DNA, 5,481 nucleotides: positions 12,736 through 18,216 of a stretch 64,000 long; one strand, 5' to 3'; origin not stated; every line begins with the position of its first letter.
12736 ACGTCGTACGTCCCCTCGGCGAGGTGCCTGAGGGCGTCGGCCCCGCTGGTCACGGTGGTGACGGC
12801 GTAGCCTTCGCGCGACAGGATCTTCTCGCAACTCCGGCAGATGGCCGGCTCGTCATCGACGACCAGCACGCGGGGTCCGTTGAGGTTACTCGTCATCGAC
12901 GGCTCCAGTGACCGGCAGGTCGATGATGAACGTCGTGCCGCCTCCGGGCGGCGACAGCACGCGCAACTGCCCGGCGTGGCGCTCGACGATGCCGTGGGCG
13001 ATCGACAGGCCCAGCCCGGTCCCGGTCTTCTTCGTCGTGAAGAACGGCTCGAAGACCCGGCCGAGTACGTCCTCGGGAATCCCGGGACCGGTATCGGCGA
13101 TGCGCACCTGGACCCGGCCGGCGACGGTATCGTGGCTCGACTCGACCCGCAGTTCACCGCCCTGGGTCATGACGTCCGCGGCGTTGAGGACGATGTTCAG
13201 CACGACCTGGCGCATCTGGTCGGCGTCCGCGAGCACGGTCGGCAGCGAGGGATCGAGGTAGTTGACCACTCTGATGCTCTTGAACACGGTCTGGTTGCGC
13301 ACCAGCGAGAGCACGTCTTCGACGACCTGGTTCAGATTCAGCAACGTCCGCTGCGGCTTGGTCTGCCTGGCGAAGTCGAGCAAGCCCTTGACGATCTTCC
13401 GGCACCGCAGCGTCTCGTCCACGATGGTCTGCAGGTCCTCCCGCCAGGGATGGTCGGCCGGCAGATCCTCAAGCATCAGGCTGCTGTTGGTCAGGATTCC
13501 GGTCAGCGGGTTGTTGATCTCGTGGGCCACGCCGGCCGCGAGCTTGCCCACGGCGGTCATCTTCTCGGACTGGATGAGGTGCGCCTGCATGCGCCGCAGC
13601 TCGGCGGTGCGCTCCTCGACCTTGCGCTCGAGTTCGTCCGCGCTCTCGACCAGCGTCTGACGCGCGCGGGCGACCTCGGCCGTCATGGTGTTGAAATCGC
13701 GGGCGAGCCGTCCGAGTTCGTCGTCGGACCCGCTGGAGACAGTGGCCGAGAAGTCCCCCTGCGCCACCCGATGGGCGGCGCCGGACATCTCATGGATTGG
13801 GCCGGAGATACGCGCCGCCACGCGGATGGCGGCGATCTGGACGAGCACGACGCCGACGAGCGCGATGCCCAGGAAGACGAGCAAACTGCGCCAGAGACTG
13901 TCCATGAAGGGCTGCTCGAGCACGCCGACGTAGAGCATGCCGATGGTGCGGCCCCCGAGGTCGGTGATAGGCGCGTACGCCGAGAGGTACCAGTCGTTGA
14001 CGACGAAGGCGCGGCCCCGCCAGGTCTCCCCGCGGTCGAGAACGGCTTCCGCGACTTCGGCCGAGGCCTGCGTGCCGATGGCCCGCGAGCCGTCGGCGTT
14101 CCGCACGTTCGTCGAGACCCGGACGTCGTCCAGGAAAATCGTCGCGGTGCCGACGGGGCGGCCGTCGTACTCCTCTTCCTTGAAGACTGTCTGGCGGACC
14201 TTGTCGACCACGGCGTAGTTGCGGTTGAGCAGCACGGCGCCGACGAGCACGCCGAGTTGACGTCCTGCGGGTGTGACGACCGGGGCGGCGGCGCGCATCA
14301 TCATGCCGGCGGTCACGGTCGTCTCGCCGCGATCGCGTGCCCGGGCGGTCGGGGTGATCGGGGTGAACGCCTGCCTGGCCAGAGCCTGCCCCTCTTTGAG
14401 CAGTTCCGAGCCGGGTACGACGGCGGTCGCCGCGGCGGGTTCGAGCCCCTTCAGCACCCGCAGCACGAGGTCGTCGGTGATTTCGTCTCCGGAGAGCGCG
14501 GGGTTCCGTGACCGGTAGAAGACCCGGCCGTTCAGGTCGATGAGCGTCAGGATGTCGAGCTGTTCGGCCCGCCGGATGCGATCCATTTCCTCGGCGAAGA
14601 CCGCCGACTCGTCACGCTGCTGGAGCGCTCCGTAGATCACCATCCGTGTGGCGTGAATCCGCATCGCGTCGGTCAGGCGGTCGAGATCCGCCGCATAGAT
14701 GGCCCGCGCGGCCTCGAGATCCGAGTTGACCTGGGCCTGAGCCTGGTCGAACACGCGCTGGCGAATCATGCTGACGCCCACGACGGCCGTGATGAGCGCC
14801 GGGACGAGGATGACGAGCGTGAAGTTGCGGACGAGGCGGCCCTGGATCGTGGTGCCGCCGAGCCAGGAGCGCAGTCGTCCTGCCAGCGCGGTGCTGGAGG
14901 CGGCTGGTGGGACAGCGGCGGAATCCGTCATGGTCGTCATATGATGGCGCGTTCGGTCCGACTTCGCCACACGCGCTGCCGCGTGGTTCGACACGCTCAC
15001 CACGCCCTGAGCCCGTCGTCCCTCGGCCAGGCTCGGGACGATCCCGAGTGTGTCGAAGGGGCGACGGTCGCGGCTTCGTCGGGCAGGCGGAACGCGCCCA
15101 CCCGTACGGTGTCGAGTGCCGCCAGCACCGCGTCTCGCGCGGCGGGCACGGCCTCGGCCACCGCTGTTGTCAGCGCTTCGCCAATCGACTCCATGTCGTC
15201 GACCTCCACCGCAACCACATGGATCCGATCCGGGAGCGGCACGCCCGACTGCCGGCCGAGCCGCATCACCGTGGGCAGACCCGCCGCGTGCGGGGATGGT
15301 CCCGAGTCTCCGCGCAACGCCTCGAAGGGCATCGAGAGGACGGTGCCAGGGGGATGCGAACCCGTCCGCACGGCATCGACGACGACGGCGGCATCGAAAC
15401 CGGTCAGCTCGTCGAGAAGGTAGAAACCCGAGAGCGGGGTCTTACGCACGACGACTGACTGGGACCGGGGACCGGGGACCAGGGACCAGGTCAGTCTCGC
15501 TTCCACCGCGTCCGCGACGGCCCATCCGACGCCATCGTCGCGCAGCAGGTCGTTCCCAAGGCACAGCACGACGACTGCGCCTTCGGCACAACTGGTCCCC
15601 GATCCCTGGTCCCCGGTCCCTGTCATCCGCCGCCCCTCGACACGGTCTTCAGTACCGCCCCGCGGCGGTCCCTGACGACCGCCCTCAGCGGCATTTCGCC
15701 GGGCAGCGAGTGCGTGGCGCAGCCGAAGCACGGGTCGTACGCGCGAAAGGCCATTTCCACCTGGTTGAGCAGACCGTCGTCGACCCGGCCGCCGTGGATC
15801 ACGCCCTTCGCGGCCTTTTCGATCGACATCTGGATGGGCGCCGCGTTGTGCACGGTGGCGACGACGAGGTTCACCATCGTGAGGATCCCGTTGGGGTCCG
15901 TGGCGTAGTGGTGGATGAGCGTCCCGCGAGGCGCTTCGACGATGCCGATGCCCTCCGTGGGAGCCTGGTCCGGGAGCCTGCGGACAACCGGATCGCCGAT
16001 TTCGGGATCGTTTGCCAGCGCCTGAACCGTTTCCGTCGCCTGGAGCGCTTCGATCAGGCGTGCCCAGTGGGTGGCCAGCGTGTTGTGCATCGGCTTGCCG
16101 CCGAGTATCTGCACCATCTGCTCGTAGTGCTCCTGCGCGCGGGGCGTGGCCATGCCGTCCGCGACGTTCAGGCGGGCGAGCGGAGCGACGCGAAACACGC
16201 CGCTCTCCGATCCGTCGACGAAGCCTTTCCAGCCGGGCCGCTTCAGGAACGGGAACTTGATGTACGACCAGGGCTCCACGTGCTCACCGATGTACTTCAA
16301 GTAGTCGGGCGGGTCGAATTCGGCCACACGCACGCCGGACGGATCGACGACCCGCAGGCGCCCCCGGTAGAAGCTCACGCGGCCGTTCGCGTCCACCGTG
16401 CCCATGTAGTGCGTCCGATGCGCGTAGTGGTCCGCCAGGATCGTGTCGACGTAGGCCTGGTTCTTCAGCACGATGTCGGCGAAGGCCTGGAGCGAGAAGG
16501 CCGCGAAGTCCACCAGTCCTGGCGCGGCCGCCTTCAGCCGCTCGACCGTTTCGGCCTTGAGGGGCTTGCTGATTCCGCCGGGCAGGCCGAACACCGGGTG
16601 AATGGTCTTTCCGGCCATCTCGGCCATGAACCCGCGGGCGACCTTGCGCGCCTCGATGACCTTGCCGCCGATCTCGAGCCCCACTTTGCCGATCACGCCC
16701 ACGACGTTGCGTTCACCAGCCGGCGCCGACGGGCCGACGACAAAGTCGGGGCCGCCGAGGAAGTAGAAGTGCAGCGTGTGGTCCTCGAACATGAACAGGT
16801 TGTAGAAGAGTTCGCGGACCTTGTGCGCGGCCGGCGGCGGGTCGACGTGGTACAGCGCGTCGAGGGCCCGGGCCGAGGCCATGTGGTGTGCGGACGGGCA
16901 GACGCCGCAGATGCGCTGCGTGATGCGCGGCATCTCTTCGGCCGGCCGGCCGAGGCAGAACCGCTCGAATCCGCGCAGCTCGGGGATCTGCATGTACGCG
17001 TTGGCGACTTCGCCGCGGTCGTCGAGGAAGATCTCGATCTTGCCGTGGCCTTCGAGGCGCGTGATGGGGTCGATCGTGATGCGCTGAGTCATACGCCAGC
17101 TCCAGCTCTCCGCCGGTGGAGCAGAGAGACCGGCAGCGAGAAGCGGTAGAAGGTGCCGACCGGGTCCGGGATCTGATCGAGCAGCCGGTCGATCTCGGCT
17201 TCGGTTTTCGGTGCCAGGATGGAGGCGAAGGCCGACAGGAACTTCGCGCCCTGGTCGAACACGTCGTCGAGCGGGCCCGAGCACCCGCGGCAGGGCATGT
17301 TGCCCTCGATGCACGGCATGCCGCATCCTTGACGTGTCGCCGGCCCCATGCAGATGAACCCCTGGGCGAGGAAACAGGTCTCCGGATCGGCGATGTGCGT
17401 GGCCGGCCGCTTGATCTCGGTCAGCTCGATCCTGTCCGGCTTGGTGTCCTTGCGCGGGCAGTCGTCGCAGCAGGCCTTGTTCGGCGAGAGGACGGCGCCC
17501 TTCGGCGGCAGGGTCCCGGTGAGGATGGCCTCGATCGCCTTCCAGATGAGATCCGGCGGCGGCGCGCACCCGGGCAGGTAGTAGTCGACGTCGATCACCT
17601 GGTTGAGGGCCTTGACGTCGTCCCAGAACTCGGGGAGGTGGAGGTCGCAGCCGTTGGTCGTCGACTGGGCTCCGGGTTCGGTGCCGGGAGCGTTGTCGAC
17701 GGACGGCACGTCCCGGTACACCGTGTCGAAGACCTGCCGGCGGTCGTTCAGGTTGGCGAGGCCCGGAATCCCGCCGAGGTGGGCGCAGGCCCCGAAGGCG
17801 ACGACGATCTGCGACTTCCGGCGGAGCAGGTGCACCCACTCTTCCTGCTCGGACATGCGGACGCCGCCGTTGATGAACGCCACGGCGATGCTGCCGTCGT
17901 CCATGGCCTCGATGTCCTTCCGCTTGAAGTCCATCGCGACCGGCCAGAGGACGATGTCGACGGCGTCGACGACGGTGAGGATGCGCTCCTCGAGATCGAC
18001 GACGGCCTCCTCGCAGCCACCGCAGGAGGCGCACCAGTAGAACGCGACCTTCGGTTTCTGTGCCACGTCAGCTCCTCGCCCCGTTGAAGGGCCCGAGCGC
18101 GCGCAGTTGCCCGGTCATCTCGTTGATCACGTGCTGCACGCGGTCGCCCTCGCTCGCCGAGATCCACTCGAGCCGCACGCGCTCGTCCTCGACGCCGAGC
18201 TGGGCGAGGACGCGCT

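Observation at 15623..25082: Split hdrA with a NuoE/NuoF/HoxU-like NAD(H) module inside the split, in one operon with MvhADG [NiFe]-hydrogenase and HdrBC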

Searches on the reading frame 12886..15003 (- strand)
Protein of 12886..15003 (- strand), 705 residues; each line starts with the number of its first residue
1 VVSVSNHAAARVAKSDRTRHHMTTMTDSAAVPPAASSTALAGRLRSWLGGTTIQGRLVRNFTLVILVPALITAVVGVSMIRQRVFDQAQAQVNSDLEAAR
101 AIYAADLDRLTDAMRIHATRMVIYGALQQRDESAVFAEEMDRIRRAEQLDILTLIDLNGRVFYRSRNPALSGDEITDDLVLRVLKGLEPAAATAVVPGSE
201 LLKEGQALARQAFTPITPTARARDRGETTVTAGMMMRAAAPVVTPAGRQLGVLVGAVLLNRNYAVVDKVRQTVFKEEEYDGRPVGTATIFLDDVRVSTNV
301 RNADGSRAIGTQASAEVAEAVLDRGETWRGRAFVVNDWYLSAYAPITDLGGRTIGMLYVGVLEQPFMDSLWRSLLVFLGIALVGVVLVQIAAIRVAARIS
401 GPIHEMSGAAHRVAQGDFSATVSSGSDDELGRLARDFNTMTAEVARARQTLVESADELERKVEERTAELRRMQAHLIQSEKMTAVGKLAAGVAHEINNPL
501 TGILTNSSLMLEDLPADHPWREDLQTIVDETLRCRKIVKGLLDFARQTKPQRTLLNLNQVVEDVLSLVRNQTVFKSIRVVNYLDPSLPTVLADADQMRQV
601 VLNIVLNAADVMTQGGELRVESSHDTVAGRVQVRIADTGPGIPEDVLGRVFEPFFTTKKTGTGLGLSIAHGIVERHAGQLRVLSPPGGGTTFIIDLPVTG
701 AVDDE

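Call 46: search_protein_families(library=pfam, proteins=[window:12886-15003:-], max_evalue=0.00001)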
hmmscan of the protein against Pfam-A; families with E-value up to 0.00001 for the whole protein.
window:12886-15003:- (705 aa): 7 families
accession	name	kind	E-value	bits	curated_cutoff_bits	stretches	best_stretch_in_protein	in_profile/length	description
PF17202.10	sCache_3_3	-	4.1e-34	117.6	28.8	1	259-370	3-104/107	Single cache domain 3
PF02518.31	HATPase_c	-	2e-27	96.3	26.4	1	593-699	2-110/111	Histidine kinase-, DNA gyrase B-, and HSP90-like ATPase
PF17201.10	Cache_3-Cache_2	-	3.6e-23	82.7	27.7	1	260-374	85-195/299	Cache 3/Cache 2 fusion domain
PF00512.31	HisKA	-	2.6e-15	56.7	26.9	1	486-547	3-63/66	His Kinase A (phospho-acceptor) domain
PF00672.30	HAMP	-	9.5e-13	48.7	25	1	395-443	2-50/53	HAMP domain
PF14827.12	dCache_3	-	3e-09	37.3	25.7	1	87-360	3-232/239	Double sensory domain of two-component sensor kinase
PF17203.10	sCache_3_2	-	3.1e-08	34.2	28.4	1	289-372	56-137/140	Single cache domain 3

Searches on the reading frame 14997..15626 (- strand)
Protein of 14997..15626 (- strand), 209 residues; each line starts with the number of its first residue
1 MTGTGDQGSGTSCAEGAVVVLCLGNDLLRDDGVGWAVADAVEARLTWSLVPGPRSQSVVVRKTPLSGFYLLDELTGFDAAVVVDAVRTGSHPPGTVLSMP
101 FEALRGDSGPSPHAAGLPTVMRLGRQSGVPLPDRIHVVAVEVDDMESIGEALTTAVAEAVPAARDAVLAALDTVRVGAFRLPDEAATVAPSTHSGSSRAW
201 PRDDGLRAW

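Call 4: search_protein_families(library=pfam, proteins=[window:14997-15626:-], max_evalue=0.001)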
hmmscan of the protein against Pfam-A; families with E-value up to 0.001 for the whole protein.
window:14997-15626:- (209 aa): 1 family
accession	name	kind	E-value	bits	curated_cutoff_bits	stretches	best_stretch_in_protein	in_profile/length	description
PF01750.23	HycI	-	1.6e-08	34.9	23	1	66-169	25-129/130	Hydrogenase maturation protease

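Call 60: search_protein_families(library=ncbifam, proteins=[window:14997-15626:-], max_evalue=1e-10)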
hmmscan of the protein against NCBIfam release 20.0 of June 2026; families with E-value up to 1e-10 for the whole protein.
window:14997-15626:- (209 aa): 3 families
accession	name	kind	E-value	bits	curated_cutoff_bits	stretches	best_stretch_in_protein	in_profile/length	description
TIGR00072.1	hydrog_prot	superfamily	1.6e-28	99.5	47.45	1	19-170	1-144/145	hydrogenase maturation protease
TIGR00140.1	hupD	subfamily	5.7e-13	49.1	151.8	1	18-172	1-148/151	HyaD/HybD family hydrogenase maturation endopeptidase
NF007777.0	PRK10466.1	equivalog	4.7e-11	42.7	190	1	18-178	3-156/164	HyaD/HybD family hydrogenase maturation endopeptidase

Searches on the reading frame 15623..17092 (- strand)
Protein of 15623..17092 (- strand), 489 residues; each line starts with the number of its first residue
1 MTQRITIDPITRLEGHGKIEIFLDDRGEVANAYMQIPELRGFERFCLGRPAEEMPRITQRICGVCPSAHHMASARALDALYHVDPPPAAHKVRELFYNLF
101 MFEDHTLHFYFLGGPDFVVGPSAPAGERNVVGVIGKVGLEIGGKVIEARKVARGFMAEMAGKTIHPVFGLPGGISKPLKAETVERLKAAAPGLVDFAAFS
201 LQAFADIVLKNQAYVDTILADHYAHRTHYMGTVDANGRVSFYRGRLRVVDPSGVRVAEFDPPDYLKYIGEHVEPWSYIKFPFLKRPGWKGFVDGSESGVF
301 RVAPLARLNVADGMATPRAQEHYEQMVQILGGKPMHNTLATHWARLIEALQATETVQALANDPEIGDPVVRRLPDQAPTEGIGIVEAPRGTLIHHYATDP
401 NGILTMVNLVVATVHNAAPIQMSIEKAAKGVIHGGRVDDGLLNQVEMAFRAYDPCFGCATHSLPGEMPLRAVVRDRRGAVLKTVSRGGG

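Call 4: search_protein_families(library=pfam, proteins=[window:15623-17092:-], max_evalue=0.001)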
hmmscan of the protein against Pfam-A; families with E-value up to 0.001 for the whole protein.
window:15623-17092:- (489 aa): 1 family
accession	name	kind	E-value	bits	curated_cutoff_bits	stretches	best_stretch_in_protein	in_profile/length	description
PF00374.24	NiFeSe_Hases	-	3.6e-36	125.6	25.8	2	40-118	1-79/508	Nickel-dependent hydrogenase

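Call 8: search_solved_structures(query=window:15623-17092:-, max_evalue=1e-10, show_alignments=0)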
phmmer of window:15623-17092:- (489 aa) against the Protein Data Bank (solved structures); distinct sequences matched with E-value up to 1e-10: 67 (the best 60 are shown).
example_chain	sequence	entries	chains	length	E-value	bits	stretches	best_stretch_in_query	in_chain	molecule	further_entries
7t2r_D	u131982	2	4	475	1.9e-112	379.8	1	4-486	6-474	NiFe hydrogenase large subunit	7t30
5odc_F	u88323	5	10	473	3.4e-105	355.8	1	4-466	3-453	Methyl-viologen reducing hydrogenase subunit A | Methyl-viologen reducing hydrogenase, subunit A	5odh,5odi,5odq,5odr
9sw2_F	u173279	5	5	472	3.6e-105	355.8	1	4-482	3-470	F420-non-reducing hydrogenase subunit A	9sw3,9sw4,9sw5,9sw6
9sfi_g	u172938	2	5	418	3.5e-102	345.9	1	4-431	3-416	Coenzyme F420-reducing hydrogenase, alpha subunit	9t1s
5xf9_D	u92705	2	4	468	3.3e-100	339.4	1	2-461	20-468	NAD-reducing hydrogenase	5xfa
5jsu_B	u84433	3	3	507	4.9e-39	137.6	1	4-473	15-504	Periplasmic [NiFeSe] hydrogenase, large subunit, selenocysteine-containing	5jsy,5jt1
5jsh_B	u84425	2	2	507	1.7e-37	132.6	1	4-473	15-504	Periplasmic [NiFeSe] hydrogenase, large subunit, selenocysteine-containing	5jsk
6rtp_B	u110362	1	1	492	3.6e-36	128.2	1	4-461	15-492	Periplasmic [NiFeSe] hydrogenase, large subunit, selenocysteine-containing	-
3ze6_B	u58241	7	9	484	5e-36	127.7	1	4-461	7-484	PERIPLASMIC [NIFESE] HYDROGENASE, LARGE SUBUNIT, SELENOCYS SELENOCYSTEINE-CONTAINING | PERIPLASMIC [NIFESE] HYDROGENASE, LARGE SUBUNIT, SELENOCYSTEINE-CONTAININ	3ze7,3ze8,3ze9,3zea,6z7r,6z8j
2wpn_B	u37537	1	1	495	5.5e-36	127.6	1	4-461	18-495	PERIPLASMIC [NIFESE] HYDROGENASE, LARGE SUBUNIT, SELENOCYSTEINE-CONTAINING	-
6z8m_B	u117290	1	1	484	3.2e-35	125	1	4-461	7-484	Periplasmic [NiFeSe] hydrogenase, large subunit, selenocysteine-containing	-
6z8o_B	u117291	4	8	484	3.4e-35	124.9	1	4-461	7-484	Periplasmic [NiFeSe] hydrogenase, large subunit, selenocysteine-containing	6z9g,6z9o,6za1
6ruc_B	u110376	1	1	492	3.5e-35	124.9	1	4-461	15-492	Periplasmic [NiFeSe] hydrogenase, large subunit, selenocysteine-containing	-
6ru9_B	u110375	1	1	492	3.7e-35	124.8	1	4-461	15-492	Periplasmic [NiFeSe] hydrogenase, large subunit, selenocysteine-containing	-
4kl8_L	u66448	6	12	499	2.1e-30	109.1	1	4-123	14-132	Nickel-dependent hydrogenase large subunit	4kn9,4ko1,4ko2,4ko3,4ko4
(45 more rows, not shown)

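Call 60: search_protein_families(library=ncbifam, proteins=[window:15623-17092:-], max_evalue=1e-10)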
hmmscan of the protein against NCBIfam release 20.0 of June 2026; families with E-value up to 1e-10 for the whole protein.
window:15623-17092:- (489 aa): 8 families
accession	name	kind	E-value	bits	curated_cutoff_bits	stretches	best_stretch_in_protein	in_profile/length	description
NF041785.2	VhuA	equivalog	1.2e-114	383.1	800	1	4-432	3-417/418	F420-non-reducing hydrogenase Vhu subunit A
NF033181.1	NiFeSe_hydrog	equivalog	6e-51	173.9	600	2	3-122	2-120/507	nickel-dependent hydrogenase large subunit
NF045518.1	H2_NiFeSe_large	exception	3.6e-48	164.6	780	2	4-187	3-192/485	NiFeSe hydrogenase large subunit HysA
NF040828.1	sulfhyd_ShyA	equivalog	1.3e-41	142.8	700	2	5-212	3-202/415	NAD(P)-dependent hydrogenase/sulfhydrogenase 2 subunit alpha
TIGR03295.1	frhA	equivalog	1.2e-37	129.8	392.5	1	1-216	1-204/412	coenzyme F420 hydrogenase subunit alpha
NF040832.1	sulfhyd_HydA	equivalog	7.1e-32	111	880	1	4-461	4-422/426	NADPH-dependent hydrogenase/sulfhydrogenase 1 subunit alpha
NF007778.0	PRK10467.1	equivalog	5.9e-28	97.5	969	1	1-118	1-117/567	hydrogenase 2 large subunit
NF007550.0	PRK10170.1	equivalog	1.4e-23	83.2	1101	1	3-118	17-132/597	Ni/Fe-hydrogenase large subunit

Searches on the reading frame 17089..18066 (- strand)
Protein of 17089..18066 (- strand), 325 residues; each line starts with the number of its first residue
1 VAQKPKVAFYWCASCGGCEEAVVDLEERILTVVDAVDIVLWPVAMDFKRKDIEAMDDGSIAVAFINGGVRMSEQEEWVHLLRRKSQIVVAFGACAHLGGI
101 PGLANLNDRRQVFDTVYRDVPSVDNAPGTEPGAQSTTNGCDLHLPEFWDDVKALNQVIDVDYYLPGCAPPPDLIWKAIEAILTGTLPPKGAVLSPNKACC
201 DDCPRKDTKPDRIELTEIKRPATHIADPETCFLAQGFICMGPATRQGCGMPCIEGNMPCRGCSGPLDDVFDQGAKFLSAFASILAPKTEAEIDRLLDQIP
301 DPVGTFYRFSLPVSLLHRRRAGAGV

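Call 4: search_protein_families(library=pfam, proteins=[window:17089-18066:-], max_evalue=0.001)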
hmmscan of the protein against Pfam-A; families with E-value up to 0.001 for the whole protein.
window:17089-18066:- (325 aa): 1 family
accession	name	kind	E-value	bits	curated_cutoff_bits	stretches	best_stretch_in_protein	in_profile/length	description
PF01058.29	Oxidored_q6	-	4.2e-24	85.1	27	1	15-180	1-127/128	NADH ubiquinone oxidoreductase, 20 Kd subunit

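Call 57: search_solved_structures(query=window:17089-18066:-, max_evalue=0.00001)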
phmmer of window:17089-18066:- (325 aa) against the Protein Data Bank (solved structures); distinct sequences matched with E-value up to 0.00001: 12.
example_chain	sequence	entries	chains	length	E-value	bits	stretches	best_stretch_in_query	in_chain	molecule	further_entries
5odc_E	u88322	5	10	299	1.2e-66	228.6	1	6-315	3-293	Methyl-viologen reducing hydrogenase subunit G | Methyl-viologen reducing hydrogenase, subunit G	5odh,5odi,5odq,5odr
9sfi_I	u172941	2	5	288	8.2e-59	202.9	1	1-319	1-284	F420-non-reducing hydrogenase small subunit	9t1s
9sw2_E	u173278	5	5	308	2.1e-55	191.7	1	1-317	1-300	F420-non-reducing hydrogenase subunit G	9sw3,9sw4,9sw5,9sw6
7t2r_E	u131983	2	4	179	2.5e-18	69.8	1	4-188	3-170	NiFe hydrogenase small subunit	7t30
5xf9_C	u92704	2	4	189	9.2e-18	67.9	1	4-187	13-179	NAD-reducing hydrogenase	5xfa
9e1j_A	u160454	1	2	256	7.6e-14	55.1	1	4-119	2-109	Sulfhydrogenase 1 subunit delta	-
9nez_A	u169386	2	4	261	8.3e-14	54.9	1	4-119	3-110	Sulfhydrogenase 1 subunit delta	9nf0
9e15_A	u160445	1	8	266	9.2e-14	54.8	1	4-119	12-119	Sulfhydrogenase 1 subunit delta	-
9r51_C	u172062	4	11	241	2.4e-08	37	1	6-101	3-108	F420-reducing [NiFe]-hydrogenase from Methanothermococcus thermolithotrophicus subunit gam | F420-reducing [NiFe]-hydrogenase from Methanothermococcus thermolit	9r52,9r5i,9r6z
6qgr_G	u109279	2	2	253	1.5e-07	34.4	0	4-103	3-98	Coenzyme F420 hydrogenase subunit gamma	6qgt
6qii_G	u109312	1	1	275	1.5e-07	34.4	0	4-103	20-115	Coenzyme F420 hydrogenase subunit gamma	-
3zfs_B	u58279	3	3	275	6.7e-06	28.9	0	155-186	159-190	F420-REDUCING HYDROGENASE, SUBUNIT GAMMA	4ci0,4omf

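Call 60: search_protein_families(library=ncbifam, proteins=[window:17089-18066:-], max_evalue=1e-10)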
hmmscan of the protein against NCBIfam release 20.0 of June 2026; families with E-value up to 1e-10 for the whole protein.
window:17089-18066:- (325 aa): 4 families
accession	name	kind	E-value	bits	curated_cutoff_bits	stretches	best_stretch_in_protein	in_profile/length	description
NF045875.1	F420_non_VhuG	exception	3.7e-65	220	450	1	1-319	1-284/286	F420-non-reducing hydrogenase subunit VhuG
NF040836.1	sulfhyd_HydD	equivalog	1.6e-20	73.4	500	1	3-120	4-114/261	NADPH-dependent hydrogenase/sulfhydrogenase 1 subunit delta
TIGR03294.1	FrhG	equivalog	4e-17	62.7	245.5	0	5-135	2-132/228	coenzyme F420 hydrogenase subunit gamma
NF040831.1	sulfhyd_ShyD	equivalog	4.2e-15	56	460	0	8-122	4-110/240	NAD(P)-dependent hydrogenase/sulfhydrogenase 2 subunit delta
